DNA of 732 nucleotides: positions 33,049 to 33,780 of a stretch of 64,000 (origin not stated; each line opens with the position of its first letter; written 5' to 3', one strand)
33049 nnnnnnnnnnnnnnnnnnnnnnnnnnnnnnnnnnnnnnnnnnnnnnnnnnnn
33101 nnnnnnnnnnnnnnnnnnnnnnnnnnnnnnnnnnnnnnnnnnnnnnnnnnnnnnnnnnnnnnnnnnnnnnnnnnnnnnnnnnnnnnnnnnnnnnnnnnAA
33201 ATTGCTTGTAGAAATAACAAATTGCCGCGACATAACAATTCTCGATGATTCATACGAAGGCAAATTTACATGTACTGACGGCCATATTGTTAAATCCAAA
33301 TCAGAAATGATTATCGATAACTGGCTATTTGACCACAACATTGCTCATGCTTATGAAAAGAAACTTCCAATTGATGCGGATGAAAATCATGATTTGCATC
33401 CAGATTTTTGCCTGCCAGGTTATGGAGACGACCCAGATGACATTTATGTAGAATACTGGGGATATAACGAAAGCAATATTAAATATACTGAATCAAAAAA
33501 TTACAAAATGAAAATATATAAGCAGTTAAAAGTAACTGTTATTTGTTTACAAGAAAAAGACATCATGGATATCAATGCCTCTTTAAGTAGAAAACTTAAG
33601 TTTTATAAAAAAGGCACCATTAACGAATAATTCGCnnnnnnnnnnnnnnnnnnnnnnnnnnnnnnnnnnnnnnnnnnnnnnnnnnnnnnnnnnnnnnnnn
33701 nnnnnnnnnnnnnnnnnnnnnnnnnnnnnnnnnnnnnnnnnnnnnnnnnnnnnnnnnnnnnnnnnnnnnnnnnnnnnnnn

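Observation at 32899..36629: Candidate undescribed two-gene system: Zn-ribbon nuclease + UvrD-like helicase sharing a PDF...E(Y/H)(W/Y)G nuclease-like module, plus topoisomerase-type Zn fingers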

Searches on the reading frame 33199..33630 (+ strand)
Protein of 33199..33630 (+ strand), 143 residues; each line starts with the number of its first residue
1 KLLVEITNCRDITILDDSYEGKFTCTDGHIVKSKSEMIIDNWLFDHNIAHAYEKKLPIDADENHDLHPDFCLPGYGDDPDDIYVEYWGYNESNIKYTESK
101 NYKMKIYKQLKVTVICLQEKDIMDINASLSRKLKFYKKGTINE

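Call 22: search_protein_families(library=pfam, proteins=[window:33199-33630:+], max_evalue=10)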
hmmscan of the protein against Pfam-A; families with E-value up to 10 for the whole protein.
window:33199-33630:+ (143 aa): 1 family
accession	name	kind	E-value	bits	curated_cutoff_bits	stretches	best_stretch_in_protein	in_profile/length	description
PF14811.11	TPD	-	0.037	14.3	27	1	14-111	13-103/138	Protein of unknown function TPD sequence-motif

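Call 77: search_protein_representatives(alignment_id=A4)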
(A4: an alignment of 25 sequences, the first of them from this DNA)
Query: 25 sequences, 126 profile positions. Proteins with E-value up to 0.001 (for the whole library): 8240; up to 1e-10: 2585; up to 1e-30: 34. The best 150 are listed.
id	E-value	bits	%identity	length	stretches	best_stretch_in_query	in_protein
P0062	4.8e-54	198.1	-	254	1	1-126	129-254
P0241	1.5e-45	170.7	-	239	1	2-125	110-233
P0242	2.7e-44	166.7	-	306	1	1-126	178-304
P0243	1.4e-43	164.3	-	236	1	2-126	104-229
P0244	3.9e-43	162.9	-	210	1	1-125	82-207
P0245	9.9e-43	161.6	-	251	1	5-125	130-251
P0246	2.2e-42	160.5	-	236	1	2-125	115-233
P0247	6.1e-42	159.0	-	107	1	21-126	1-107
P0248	3.7e-41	156.5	-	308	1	2-125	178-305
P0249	2.5e-39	150.6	-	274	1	6-126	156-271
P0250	5.4e-39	149.5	-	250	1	2-117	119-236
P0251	3.5e-38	146.9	-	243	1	6-126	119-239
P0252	3.7e-38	146.8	-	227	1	6-126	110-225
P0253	6.5e-38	146.0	-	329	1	1-124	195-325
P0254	5.2e-37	143.1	-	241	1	2-125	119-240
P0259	3.5e-35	137.2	-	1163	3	10-106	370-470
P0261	3.0e-34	134.2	-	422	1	2-125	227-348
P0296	2.9e-27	111.6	-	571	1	13-116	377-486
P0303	2.1e-26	108.8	-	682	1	7-107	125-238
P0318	2.7e-25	105.2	-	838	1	14-108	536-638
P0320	4.9e-25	104.4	-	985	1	6-117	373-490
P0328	1.0e-24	103.4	-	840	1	6-119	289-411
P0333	2.2e-24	102.3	-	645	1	12-115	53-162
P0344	5.5e-24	101.0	-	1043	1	12-108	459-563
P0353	1.4e-23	99.7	-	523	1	10-116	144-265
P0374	8.0e-23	97.3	-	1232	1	13-108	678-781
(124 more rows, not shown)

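Call 78: search_protein_families(library=pfam, proteins=[P0259, P0318, P0328, P0344, P0374, P0303, P0333, P0296, P0353, P0261], max_evalue=0.0001)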
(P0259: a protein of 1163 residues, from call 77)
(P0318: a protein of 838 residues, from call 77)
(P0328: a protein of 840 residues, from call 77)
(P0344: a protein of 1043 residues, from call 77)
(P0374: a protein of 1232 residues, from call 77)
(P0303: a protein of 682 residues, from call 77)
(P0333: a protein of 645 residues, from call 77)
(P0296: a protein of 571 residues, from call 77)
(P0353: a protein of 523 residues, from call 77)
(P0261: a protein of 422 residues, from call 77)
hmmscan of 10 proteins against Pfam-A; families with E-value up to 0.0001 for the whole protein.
P0259 (1163 aa): 6 families
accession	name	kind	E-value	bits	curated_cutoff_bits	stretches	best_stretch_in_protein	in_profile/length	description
PF00580.27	UvrD-helicase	-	1.1e-41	143.7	23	2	778-915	143-270/271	UvrD/REP helicase N-terminal domain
PF13361.12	UvrD_C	-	1.5e-20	74.4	25.6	1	1021-1090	285-345/350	UvrD-like helicase C-terminal domain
PF13245.12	AAA_19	-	3.3e-12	47.2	25.1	0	850-900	84-133/134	AAA domain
PF13538.12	UvrD_C_2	-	1e-11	44.9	27.4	1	1065-1091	26-52/52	UvrD-like helicase C-terminal domain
PF01443.25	Viral_helicase1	-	2.7e-08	34.3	21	1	1007-1090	160-226/228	Viral superfamily 1 RNA helicase core domain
PF01396.24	Zn_ribbon_Top1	-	1.2e-06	28.7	32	1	1120-1156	4-38/39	Topoisomerase DNA binding C4 zinc finger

P0318 (838 aa): 2 families
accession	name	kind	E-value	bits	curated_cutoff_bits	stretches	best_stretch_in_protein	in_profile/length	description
PF00580.27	UvrD-helicase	-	9.1e-33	114.5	23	1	355-817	1-268/271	UvrD/REP helicase N-terminal domain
PF13245.12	AAA_19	-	6e-13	49.6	25.1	1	359-801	1-130/134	AAA domain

P0328 (840 aa): 8 families
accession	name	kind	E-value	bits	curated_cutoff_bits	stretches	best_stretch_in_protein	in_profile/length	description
PF00580.27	UvrD-helicase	-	9.8e-54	183.3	23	2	136-294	1-154/271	UvrD/REP helicase N-terminal domain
PF13245.12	AAA_19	-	6.7e-23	81.8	25.1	1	140-561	1-133/134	AAA domain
PF13361.12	UvrD_C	-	9.2e-19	68.5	25.6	1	679-758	281-348/350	UvrD-like helicase C-terminal domain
PF13538.12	UvrD_C_2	-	9.4e-11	41.9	27.4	0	687-708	4-25/52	UvrD-like helicase C-terminal domain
PF01396.24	Zn_ribbon_Top1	-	8.8e-08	32.3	32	1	781-814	3-34/39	Topoisomerase DNA binding C4 zinc finger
PF13087.12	AAA_12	-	1.3e-06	28.6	27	0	628-759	85-194/195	AAA domain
PF13604.12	AAA_30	-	4.9e-06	26.8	27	0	136-202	2-68/191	AAA domain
PF01443.25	Viral_helicase1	-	7.3e-06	26.4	21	0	725-756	195-227/228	Viral superfamily 1 RNA helicase core domain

P0344 (1043 aa): 5 families
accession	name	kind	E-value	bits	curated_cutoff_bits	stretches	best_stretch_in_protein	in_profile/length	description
PF00580.27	UvrD-helicase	-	8e-40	137.7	23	1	278-744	1-270/271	UvrD/REP helicase N-terminal domain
PF01396.24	Zn_ribbon_Top1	-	3.4e-21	75.2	32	2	1006-1040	2-36/39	Topoisomerase DNA binding C4 zinc finger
PF13245.12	AAA_19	-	2.5e-14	54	25.1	1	282-729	1-133/134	AAA domain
PF13361.12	UvrD_C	-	1.3e-12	48.2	25.6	1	862-929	291-346/350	UvrD-like helicase C-terminal domain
PF13538.12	UvrD_C_2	-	2.9e-07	30.7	27.4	0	906-928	29-51/52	UvrD-like helicase C-terminal domain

P0374 (1232 aa): 6 families
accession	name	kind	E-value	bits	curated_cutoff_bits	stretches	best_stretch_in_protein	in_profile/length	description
PF00580.27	UvrD-helicase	-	2.1e-39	136.3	23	2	504-686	1-179/271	UvrD/REP helicase N-terminal domain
PF13245.12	AAA_19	-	2e-19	70.5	25.1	1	508-959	1-133/134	AAA domain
PF13361.12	UvrD_C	-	3.3e-14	53.5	25.6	1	1077-1159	277-348/350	UvrD-like helicase C-terminal domain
PF01396.24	Zn_ribbon_Top1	-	7.5e-09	35.7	32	1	1192-1227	3-36/39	Topoisomerase DNA binding C4 zinc finger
PF13538.12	UvrD_C_2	-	9.1e-08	32.3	27.4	0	1133-1156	28-51/52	UvrD-like helicase C-terminal domain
PF13604.12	AAA_30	-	1.1e-05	25.8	27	0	504-568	2-66/191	AAA domain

P0303 (682 aa): 6 families
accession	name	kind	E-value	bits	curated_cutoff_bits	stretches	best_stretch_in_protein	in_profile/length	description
PF00580.27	UvrD-helicase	-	4.5e-36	125.4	23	1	3-420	33-270/271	UvrD/REP helicase N-terminal domain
PF01396.24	Zn_ribbon_Top1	-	9.6e-15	54.5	32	1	635-672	2-38/39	Topoisomerase DNA binding C4 zinc finger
PF13361.12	UvrD_C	-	6.2e-14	52.6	25.6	1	346-610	158-349/350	UvrD-like helicase C-terminal domain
PF13245.12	AAA_19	-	1.1e-12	48.7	25.1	1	16-405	42-133/134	AAA domain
PF13538.12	UvrD_C_2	-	4.6e-09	36.4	27.4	1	585-607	30-52/52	UvrD-like helicase C-terminal domain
PF01443.25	Viral_helicase1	-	5.9e-07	30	21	0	356-465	54-158/228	Viral superfamily 1 RNA helicase core domain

P0333 (645 aa): 5 families
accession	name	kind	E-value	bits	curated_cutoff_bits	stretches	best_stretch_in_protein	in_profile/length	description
PF00580.27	UvrD-helicase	-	1.6e-20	74.4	23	1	208-342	137-270/271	UvrD/REP helicase N-terminal domain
PF13361.12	UvrD_C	-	1.5e-10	41.4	25.6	1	462-531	288-345/350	UvrD-like helicase C-terminal domain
PF13538.12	UvrD_C_2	-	2.9e-10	40.3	27.4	0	507-531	27-51/52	UvrD-like helicase C-terminal domain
PF01396.24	Zn_ribbon_Top1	-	9.8e-10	38.5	32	1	607-639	4-36/39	Topoisomerase DNA binding C4 zinc finger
PF13245.12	AAA_19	-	4e-08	34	25.1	1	263-327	72-133/134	AAA domain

P0296 (571 aa): 2 families
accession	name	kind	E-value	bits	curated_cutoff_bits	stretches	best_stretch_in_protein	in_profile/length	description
PF00580.27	UvrD-helicase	-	3e-23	83.3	23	1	202-357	1-145/271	UvrD/REP helicase N-terminal domain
PF13245.12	AAA_19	-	5.2e-10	40.1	25.1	1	206-307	1-99/134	AAA domain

P0353 (523 aa): 3 families
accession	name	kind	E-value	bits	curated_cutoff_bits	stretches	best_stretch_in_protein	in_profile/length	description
PF00580.27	UvrD-helicase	-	1.3e-45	156.6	23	1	2-436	15-270/271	UvrD/REP helicase N-terminal domain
PF13245.12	AAA_19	-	9.7e-23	81.3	25.1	1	4-421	15-133/134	AAA domain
PF13604.12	AAA_30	-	1e-05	25.8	27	0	4-68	22-76/191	AAA domain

P0261 (422 aa): 0 families

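Call 79: list_cluster_members(proteins=[P0259, P0318, P0328, P0344, P0374, P0303, P0333, P0320, P0062, P0241])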
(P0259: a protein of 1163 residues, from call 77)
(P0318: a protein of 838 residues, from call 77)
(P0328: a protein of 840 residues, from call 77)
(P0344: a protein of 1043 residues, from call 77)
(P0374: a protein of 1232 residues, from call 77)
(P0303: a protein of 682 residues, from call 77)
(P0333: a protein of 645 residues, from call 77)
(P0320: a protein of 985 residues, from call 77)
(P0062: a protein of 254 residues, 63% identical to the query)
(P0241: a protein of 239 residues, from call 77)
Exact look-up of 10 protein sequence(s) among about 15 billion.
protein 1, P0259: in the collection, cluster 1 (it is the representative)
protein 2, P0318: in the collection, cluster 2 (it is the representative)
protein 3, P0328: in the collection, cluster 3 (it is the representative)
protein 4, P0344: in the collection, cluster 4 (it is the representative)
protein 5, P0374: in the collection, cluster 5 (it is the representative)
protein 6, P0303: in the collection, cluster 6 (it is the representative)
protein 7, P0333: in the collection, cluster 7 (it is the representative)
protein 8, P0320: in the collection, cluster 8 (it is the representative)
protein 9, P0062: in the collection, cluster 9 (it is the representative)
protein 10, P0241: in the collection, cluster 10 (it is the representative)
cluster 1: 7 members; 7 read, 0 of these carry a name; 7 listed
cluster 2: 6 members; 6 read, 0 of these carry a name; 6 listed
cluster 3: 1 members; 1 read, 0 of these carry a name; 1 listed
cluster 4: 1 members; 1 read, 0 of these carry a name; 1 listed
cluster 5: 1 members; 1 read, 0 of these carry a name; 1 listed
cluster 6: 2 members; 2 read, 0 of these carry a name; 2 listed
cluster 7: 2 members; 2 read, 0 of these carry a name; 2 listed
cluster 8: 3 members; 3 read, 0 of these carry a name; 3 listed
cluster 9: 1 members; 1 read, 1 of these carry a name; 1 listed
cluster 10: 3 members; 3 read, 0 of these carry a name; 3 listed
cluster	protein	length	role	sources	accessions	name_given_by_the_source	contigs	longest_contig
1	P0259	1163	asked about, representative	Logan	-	-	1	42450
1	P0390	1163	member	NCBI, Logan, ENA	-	-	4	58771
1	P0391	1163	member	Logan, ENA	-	-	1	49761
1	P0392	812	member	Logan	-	-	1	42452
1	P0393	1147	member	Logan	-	-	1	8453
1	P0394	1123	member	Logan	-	-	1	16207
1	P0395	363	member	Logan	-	-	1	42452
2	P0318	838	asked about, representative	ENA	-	-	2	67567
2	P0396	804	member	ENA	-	-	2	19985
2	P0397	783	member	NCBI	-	-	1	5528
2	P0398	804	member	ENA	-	-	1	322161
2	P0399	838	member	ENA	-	-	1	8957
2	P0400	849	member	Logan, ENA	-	-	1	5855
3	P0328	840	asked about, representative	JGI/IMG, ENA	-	-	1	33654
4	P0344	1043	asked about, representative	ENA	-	-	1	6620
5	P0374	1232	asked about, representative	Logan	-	-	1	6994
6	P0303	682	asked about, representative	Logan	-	-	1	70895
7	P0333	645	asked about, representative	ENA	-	-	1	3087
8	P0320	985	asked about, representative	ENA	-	-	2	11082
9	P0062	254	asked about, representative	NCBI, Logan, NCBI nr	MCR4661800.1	MAG: hypothetical protein K5765_07390 [Clostridia bacterium] | hypothetical protein [Clostridia bacterium]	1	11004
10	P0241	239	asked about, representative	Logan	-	-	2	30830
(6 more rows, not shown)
